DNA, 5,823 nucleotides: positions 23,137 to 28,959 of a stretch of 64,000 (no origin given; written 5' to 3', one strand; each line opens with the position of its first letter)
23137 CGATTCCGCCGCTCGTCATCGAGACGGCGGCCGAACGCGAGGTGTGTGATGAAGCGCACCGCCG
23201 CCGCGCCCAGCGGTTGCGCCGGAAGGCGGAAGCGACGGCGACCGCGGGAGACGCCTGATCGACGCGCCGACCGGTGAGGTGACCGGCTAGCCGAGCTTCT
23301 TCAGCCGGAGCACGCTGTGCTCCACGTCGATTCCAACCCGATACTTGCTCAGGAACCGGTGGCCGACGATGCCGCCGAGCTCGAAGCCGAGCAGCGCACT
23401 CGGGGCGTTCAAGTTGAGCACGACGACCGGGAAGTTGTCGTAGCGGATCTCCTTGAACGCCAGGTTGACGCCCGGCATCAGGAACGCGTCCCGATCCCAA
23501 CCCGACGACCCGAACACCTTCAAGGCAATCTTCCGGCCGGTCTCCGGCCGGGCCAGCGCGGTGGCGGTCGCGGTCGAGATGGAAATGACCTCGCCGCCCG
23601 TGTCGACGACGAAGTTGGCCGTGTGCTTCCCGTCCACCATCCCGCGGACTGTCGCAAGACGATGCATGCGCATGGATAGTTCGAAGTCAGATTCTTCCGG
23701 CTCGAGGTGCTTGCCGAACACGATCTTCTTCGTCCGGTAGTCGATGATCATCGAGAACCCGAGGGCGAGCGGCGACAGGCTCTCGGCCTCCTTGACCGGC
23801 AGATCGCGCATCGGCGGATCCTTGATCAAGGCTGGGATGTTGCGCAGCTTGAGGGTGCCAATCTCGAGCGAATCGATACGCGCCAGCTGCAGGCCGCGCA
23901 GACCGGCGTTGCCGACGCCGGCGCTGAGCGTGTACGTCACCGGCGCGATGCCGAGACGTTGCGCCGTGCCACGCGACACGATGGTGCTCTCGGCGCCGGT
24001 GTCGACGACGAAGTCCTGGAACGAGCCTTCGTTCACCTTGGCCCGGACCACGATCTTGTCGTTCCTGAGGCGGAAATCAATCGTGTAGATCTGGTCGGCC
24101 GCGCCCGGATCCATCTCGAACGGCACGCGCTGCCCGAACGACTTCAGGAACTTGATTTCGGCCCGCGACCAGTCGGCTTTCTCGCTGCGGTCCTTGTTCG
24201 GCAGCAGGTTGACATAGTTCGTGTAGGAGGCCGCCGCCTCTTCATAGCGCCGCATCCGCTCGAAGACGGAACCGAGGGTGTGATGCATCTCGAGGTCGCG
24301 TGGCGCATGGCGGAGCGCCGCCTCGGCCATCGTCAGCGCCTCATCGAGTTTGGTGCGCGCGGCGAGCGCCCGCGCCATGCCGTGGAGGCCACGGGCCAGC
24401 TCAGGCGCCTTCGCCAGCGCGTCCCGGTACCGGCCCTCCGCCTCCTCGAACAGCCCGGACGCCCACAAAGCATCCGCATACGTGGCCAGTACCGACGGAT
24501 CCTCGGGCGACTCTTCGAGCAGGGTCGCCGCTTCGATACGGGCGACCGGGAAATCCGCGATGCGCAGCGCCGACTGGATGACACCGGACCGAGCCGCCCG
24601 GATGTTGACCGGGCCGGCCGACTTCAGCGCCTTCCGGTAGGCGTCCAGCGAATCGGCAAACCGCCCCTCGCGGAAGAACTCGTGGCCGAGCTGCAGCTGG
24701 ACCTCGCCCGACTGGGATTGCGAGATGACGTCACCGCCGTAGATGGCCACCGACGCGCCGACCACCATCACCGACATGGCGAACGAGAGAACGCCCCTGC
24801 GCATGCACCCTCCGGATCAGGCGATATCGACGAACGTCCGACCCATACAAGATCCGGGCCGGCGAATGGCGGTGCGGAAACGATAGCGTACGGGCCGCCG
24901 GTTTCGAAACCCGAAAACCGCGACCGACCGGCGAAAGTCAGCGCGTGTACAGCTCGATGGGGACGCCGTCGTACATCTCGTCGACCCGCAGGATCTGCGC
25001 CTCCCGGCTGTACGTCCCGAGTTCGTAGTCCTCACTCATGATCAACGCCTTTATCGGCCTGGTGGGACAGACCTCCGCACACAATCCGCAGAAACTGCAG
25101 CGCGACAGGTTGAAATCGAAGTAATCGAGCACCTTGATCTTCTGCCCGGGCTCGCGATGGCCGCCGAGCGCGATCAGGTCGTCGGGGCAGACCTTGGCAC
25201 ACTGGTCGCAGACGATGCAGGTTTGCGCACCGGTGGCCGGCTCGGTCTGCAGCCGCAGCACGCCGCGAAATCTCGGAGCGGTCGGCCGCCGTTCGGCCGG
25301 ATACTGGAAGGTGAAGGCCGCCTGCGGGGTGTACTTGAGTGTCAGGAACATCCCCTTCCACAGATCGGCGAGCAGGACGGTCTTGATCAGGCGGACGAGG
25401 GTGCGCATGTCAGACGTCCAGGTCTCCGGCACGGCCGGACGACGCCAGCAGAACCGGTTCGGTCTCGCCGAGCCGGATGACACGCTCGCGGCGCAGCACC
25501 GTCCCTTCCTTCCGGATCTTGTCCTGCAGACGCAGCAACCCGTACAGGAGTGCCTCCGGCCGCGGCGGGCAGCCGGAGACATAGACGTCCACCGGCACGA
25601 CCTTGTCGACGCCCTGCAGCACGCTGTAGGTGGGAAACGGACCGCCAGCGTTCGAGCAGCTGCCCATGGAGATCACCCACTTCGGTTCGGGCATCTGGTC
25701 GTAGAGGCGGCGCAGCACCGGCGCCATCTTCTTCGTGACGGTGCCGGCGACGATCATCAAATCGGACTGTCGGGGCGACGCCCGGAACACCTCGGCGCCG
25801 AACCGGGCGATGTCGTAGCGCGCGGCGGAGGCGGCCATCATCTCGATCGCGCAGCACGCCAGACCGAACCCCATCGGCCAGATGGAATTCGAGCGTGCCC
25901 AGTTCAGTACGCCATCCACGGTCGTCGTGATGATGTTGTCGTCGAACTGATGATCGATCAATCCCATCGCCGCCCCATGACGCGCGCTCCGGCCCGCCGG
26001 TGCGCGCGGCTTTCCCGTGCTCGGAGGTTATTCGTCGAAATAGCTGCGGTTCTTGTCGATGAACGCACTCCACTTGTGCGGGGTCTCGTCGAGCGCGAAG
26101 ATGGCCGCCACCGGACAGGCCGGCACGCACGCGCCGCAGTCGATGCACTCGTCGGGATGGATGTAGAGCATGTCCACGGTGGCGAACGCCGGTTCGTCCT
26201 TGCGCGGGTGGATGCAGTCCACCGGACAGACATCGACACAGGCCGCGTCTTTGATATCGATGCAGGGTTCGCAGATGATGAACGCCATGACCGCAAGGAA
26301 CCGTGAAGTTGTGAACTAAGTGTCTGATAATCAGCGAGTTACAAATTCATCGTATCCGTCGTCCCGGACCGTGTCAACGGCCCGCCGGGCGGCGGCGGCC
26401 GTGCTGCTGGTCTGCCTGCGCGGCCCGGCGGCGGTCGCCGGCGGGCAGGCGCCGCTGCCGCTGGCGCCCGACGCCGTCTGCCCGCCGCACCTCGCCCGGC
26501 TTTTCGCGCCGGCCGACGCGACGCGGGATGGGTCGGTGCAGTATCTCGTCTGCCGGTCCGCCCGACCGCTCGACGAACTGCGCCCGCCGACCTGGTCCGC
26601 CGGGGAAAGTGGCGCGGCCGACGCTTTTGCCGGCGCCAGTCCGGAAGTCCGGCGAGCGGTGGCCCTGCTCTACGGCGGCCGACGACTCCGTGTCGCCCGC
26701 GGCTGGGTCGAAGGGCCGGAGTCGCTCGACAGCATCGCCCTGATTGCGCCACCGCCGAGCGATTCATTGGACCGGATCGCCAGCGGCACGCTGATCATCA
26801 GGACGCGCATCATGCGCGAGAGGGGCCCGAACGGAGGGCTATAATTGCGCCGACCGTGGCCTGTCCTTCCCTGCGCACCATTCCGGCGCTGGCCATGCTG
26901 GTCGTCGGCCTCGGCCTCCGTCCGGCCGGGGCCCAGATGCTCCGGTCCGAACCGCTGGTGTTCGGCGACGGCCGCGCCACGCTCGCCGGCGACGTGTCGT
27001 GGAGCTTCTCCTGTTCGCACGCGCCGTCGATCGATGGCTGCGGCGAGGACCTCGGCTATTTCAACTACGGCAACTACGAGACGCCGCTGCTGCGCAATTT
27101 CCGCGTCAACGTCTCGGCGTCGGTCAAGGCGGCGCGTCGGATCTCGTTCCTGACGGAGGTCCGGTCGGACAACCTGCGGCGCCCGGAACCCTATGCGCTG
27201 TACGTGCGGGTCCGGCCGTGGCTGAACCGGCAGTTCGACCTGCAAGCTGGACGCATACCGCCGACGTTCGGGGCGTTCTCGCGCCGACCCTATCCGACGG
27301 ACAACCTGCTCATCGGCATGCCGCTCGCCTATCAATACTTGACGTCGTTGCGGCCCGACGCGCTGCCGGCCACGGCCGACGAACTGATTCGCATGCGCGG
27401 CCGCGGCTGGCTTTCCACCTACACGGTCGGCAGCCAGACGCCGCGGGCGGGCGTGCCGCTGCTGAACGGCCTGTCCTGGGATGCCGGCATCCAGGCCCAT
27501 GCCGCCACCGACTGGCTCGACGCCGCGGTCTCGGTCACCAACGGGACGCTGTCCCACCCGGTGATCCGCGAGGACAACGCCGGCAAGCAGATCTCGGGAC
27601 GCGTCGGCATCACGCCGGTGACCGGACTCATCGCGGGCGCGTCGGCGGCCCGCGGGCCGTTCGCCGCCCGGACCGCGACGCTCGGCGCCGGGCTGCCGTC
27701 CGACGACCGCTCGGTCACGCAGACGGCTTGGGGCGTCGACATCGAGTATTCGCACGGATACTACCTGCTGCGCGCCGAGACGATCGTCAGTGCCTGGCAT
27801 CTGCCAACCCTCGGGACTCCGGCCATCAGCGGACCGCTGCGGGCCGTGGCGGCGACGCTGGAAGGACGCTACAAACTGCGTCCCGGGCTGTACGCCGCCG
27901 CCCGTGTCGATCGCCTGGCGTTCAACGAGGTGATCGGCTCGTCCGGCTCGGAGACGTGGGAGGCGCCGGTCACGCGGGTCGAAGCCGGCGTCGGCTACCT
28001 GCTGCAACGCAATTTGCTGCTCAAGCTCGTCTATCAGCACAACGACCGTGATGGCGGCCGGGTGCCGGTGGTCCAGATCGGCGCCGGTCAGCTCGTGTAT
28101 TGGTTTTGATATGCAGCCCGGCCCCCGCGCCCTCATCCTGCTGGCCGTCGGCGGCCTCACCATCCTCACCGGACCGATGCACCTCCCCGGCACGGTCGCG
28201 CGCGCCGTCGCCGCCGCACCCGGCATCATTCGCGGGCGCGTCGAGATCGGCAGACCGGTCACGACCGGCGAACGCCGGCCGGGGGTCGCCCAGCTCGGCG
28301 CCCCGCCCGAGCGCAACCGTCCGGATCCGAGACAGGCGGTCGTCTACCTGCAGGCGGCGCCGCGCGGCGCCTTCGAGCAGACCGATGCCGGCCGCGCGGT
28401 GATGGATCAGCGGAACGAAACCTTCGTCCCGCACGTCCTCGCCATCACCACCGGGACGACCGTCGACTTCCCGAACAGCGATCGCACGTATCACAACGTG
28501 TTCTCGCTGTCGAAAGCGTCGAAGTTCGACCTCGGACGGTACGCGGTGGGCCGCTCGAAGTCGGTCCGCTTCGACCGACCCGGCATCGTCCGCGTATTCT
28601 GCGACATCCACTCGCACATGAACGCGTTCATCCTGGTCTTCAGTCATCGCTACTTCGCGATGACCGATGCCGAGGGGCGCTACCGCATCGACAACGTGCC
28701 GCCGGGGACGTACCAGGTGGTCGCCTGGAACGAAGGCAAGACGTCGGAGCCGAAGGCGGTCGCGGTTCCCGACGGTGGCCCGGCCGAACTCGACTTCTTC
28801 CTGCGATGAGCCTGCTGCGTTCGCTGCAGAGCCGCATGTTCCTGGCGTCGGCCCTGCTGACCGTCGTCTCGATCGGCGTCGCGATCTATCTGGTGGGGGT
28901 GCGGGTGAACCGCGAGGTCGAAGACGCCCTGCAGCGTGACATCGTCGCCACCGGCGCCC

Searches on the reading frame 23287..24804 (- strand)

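Call 76: search_protein_families(library=pfam, proteins=[window:23287-24804:-], max_evalue=0.0001)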
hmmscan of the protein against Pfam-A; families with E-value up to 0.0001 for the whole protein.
window:23287-24804:- (505 aa): 10 families
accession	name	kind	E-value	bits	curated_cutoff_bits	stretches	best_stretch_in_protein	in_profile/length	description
PF13650.11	Asp_protease_2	-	5.9e-21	75.4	24.3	2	253-332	1-81/90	Aspartyl protease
PF13975.11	gag-asp_proteas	-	6.8e-20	71.9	28.2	2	254-333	2-81/92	gag-polyprotein putative aspartyl protease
PF07719.23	TPR_2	-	3.5e-13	49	27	0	35-61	3-29/34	Tetratricopeptide repeat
PF13432.12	TPR_16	-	7e-12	46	32.7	1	143-195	3-55/65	Tetratricopeptide repeat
PF13428.12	TPR_14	-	5.1e-09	36.4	23.5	0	104-145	2-43/44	Tetratricopeptide repeat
PF14559.12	TPR_19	-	2.1e-08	34.8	25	0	94-135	16-57/68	Tetratricopeptide repeat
PF00515.34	TPR_1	-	9.3e-08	32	27.8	0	37-61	5-29/34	Tetratricopeptide repeat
PF13424.12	TPR_12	-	2.1e-07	31.5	30.1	0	136-195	2-69/77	Tetratricopeptide repeat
PF13176.12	TPR_7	-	5e-06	26.6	27.9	0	177-196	5-24/36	Tetratricopeptide repeat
PF13181.12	TPR_8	-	1.1e-05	25.6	25.7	0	172-198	2-28/34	Tetratricopeptide repeat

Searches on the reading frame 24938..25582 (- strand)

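Call 76: search_protein_families(library=pfam, proteins=[window:24938-25582:-], max_evalue=0.0001)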
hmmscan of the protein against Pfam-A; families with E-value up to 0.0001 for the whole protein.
window:24938-25582:- (214 aa): 8 families
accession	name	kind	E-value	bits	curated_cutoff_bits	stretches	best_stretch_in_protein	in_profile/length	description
PF12838.12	Fer4_7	-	2.2e-10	41.3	27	1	121-174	1-50/52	4Fe-4S dicluster domain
PF00037.32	Fer4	-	6.7e-09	35.6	21.1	1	157-177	3-23/24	4Fe-4S binding domain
PF13237.11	Fer4_10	-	2.3e-08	34.3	25.5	1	119-173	6-53/53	4Fe-4S dicluster domain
PF13183.11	Fer4_8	-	2.8e-06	28.2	27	0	99-135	32-67/68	4Fe-4S dicluster domain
PF13187.11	Fer4_9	-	7.5e-06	26.3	27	1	122-175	2-50/52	4Fe-4S dicluster domain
PF13484.11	Fer4_16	-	1.3e-05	26.3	30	0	122-140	2-20/66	4Fe-4S double cluster binding domain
PF14697.11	Fer4_21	-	3.3e-05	24.4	35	1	120-174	6-53/59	4Fe-4S dicluster domain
PF13534.11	Fer4_17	-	4.7e-05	24.3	22.2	0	115-136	39-60/61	4Fe-4S dicluster domain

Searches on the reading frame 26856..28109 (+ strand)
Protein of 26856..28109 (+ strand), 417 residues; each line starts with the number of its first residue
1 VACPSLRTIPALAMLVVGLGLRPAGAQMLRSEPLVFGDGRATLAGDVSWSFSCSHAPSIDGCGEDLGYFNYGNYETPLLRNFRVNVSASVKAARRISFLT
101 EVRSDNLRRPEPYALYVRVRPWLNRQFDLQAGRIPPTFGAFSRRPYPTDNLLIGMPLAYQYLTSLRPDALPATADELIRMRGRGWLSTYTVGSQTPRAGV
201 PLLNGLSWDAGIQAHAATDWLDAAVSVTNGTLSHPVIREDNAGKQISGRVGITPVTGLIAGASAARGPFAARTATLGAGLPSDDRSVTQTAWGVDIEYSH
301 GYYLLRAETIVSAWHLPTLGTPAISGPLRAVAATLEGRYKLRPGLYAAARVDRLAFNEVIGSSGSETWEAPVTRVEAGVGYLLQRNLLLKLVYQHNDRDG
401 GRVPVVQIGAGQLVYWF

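Call 9: search_protein_families(library=pfam, proteins=[window:26856-28109:+], max_evalue=0.01)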
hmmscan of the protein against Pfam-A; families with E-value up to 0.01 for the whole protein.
window:26856-28109:+ (417 aa): 0 families

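Call 57: search_protein_families(library=pfam, proteins=[window:26856-28106:+], max_evalue=1)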
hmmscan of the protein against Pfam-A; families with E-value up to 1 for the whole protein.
window:26856-28106:+ (417 aa): 0 families

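Call 59: search_protein_families(library=ncbifam, proteins=[window:26856-28106:+], max_evalue=1)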
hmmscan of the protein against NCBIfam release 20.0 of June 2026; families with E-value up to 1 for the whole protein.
window:26856-28106:+ (417 aa): 1 family
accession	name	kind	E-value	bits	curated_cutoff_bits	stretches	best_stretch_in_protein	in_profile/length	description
TIGR03016.1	pepcterm_hypo_1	hypoth_equivalog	0.18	10.7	90.85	1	324-399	385-456/477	TIGR03016 family PEP-CTERM system-associated outer membrane protein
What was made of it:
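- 26856..28109 (+): Gene for a putative outer-membrane beta-barrel protein of 417 aa (signal peptide, ends in YWF). It is conserved upstream of the kinase in most 'type A' loci. No Pfam or NCBIfam family (calls 9, 57, 59).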

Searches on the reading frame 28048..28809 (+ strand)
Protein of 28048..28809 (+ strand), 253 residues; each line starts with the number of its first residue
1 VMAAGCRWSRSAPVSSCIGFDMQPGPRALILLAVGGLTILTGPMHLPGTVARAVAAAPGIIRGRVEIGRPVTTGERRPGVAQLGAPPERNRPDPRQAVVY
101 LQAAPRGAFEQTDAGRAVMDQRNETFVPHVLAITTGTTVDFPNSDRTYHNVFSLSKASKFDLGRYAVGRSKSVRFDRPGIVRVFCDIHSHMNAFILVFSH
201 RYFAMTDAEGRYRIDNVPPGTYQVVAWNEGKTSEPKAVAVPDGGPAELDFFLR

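Call 9: search_protein_families(library=pfam, proteins=[window:28048-28809:+], max_evalue=0.01)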
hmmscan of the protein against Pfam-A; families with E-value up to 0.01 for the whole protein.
window:28048-28809:+ (253 aa): 4 families
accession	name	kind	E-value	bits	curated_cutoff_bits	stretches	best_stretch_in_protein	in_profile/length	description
PF13620.12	CarboxypepD_reg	-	7.9e-10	39.4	32.3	1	197-252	21-81/82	Carboxypeptidase regulatory-like domain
PF14686.12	fn3_3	-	3.8e-06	27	24.4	1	201-233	26-58/75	Polysaccharide lyase family 4, domain II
PF13715.12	CarbopepD_reg_2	-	0.0015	19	32.2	1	195-249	19-73/88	CarboxypepD_reg-like domain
PF00127.26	Copper-bind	-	0.0063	17.3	21.2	0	124-194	12-95/99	Copper binding proteins, plastocyanin/azurin family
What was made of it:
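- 28111..28809 (+): Gene for an exported cupredoxin joined to a CarboxypepD_reg domain. It carries type-1 copper-like ligands (YHNVF...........). It is conserved just upstream of the kinase. Pfam CarboxypepD_reg 7.9e-10 and a weak Copper-bind match (call 9).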

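Call 59: search_protein_families(library=ncbifam, proteins=[window:28108-28806:+], max_evalue=1)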
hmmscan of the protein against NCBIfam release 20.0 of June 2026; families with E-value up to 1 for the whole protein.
window:28108-28806:+ (233 aa): 4 families
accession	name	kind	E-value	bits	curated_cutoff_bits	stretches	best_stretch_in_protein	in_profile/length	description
NF052345.1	S_layer_anammox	exception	0.00049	17.6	1400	1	175-232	1333-1391/1596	Kustd1514 family S-layer glycoprotein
TIGR02375.1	pseudoazurin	equivalog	0.03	14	109.85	1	104-173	10-80/116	pseudoazurin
TIGR03102.1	halo_cynanin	subfamily_domain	0.035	14.2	93.8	1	104-172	37-107/115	halocyanin domain-containing protein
TIGR02656.1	cyanin_plasto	equivalog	0.036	14.5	87.85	1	100-133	8-41/99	plastocyanin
